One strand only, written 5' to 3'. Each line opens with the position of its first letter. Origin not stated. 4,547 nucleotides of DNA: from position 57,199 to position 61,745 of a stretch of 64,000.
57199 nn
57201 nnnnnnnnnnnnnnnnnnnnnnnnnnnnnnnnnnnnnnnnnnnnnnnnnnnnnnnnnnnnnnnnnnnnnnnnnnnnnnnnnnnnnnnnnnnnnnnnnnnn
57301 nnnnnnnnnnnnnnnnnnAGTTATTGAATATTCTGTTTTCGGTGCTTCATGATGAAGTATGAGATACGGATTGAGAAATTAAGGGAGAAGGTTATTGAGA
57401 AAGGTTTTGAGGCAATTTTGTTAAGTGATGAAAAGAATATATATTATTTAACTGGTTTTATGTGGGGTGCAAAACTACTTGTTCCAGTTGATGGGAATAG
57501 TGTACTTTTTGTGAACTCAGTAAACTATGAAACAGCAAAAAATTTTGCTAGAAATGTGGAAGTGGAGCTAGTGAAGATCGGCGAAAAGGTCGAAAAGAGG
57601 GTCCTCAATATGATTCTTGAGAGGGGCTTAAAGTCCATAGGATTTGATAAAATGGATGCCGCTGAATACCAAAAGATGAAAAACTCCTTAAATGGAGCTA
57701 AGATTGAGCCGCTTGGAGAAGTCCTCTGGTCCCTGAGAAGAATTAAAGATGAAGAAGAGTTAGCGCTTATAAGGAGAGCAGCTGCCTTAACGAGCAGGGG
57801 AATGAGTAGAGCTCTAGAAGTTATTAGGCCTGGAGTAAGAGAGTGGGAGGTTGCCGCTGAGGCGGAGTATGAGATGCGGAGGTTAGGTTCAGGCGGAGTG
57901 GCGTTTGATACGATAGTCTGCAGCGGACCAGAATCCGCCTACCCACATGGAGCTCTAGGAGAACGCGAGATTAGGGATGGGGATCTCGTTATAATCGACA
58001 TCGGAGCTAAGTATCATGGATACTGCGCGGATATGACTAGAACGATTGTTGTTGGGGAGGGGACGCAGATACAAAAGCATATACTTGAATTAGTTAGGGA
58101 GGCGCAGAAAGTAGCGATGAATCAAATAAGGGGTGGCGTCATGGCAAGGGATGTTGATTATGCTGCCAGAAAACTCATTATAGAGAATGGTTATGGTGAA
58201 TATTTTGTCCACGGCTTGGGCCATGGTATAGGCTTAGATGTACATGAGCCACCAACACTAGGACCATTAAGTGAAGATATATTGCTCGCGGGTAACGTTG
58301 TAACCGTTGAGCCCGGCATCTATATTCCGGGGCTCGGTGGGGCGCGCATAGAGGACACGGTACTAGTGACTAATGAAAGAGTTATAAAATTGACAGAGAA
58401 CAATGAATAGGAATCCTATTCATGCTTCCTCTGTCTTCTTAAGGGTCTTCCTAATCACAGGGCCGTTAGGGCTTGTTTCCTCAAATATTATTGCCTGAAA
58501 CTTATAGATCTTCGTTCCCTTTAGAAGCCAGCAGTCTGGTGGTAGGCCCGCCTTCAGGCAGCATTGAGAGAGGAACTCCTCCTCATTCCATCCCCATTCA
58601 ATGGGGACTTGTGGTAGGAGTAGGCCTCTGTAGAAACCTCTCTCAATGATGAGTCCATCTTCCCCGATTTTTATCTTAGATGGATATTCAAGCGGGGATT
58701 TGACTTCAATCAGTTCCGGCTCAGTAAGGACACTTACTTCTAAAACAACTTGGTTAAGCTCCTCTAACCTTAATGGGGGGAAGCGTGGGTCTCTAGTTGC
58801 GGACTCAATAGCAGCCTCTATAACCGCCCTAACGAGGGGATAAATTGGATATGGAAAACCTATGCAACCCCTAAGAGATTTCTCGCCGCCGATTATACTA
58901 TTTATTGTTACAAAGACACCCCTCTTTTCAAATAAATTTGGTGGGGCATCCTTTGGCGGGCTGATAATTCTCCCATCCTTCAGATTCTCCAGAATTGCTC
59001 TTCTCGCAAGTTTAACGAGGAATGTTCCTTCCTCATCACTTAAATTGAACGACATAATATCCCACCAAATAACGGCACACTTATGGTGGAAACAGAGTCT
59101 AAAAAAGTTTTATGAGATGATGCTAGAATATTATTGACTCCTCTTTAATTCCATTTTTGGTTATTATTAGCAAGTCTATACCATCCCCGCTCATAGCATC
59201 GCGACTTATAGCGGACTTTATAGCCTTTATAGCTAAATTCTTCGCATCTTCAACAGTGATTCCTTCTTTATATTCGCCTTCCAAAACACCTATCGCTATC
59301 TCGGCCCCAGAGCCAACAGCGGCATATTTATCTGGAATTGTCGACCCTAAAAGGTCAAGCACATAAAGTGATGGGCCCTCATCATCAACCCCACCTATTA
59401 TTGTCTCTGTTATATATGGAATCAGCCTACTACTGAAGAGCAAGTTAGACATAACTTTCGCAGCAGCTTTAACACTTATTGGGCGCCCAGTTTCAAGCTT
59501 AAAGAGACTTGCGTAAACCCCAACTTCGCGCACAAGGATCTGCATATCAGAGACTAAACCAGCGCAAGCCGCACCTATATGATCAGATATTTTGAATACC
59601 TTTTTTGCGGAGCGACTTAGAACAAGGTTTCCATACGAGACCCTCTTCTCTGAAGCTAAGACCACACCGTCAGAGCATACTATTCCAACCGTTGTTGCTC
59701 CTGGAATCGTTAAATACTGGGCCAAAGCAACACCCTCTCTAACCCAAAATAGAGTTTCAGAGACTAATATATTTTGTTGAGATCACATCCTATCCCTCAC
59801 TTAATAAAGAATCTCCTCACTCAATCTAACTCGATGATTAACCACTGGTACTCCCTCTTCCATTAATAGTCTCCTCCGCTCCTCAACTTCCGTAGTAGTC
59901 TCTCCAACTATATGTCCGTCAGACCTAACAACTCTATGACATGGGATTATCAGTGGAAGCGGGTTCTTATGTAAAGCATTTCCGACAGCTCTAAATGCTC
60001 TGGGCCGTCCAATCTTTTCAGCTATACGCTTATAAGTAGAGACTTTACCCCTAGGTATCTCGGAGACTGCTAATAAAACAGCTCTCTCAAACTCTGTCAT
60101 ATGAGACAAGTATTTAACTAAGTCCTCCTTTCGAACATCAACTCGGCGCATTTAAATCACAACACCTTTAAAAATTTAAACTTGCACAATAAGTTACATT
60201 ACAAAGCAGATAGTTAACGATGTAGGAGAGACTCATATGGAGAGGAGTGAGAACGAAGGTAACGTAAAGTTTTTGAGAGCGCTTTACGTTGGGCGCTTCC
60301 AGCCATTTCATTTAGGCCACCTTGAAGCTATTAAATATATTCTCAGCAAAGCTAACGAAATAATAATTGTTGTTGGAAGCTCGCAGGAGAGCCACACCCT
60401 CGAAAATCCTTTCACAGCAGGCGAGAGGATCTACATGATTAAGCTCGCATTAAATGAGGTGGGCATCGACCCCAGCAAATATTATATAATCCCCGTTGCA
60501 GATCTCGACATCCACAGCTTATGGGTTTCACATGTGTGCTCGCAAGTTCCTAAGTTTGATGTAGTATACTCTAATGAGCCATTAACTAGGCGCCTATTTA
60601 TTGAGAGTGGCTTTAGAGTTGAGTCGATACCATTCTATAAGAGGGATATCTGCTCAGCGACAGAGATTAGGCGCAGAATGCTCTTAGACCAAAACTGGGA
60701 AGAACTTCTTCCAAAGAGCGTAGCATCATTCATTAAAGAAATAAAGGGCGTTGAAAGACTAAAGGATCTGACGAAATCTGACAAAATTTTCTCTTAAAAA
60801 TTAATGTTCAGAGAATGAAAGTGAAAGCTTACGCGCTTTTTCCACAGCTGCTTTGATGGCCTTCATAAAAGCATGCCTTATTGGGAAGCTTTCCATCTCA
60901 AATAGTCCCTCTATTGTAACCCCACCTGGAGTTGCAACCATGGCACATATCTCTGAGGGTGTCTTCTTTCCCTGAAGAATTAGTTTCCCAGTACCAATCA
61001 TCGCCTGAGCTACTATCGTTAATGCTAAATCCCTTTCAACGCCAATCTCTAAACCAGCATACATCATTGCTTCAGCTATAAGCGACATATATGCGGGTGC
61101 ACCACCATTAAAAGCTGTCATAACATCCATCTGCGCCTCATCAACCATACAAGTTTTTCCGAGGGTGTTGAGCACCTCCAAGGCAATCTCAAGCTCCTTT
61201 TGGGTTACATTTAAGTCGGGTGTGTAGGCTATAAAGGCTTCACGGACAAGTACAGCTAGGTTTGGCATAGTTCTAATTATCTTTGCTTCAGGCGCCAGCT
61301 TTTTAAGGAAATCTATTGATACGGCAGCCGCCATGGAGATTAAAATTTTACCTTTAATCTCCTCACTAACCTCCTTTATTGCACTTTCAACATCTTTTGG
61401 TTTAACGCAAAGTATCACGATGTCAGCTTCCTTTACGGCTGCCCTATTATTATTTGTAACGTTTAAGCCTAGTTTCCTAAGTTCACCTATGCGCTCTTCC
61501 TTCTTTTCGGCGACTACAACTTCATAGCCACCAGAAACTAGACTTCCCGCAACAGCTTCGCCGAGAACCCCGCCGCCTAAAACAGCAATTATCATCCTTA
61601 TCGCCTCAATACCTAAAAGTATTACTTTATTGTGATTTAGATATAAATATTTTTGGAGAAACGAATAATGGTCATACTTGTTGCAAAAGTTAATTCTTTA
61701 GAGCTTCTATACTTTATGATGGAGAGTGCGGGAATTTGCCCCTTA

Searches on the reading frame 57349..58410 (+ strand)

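Call 31: search_protein_families(library=pfam, proteins=[window:57349-58410:+], max_evalue=0.000001)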
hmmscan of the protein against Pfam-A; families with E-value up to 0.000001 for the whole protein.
window:57349-58410:+ (353 aa): 2 families
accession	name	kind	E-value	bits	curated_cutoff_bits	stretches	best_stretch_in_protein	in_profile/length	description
PF00557.29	Peptidase_M24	-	1e-73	248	23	1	140-342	2-208/208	Metallopeptidase family M24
PF01321.24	Creatinase_N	-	9.1e-18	65.5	22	1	7-132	1-128/128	Creatinase/Prolidase N-terminal domain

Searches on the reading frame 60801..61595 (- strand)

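Call 31: search_protein_families(library=pfam, proteins=[window:60801-61595:-], max_evalue=0.000001)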
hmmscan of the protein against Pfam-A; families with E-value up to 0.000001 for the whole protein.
window:60801-61595:- (264 aa): 5 families
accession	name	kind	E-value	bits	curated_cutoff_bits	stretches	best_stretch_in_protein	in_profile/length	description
PF14748.11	P5CR_dimer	-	1e-30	106.6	25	1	153-257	1-105/105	Pyrroline-5-carboxylate reductase dimerisation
PF03807.23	F420_oxidored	-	7e-20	71.9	21.6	1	3-90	2-93/94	NADP oxidoreductase coenzyme F420-dependent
PF03446.21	NAD_binding_2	-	3.6e-11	43.8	21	1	3-90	2-94/161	NAD binding domain of 6-phosphogluconate dehydrogenase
PF02558.23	ApbA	-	6.6e-08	32.8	22.2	1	3-88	1-100/150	Ketopantoate reductase PanE/ApbA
PF07991.19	KARI_N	-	7.9e-07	29.2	20.6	0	3-102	7-106/165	Acetohydroxy acid isomeroreductase, NADPH-binding domain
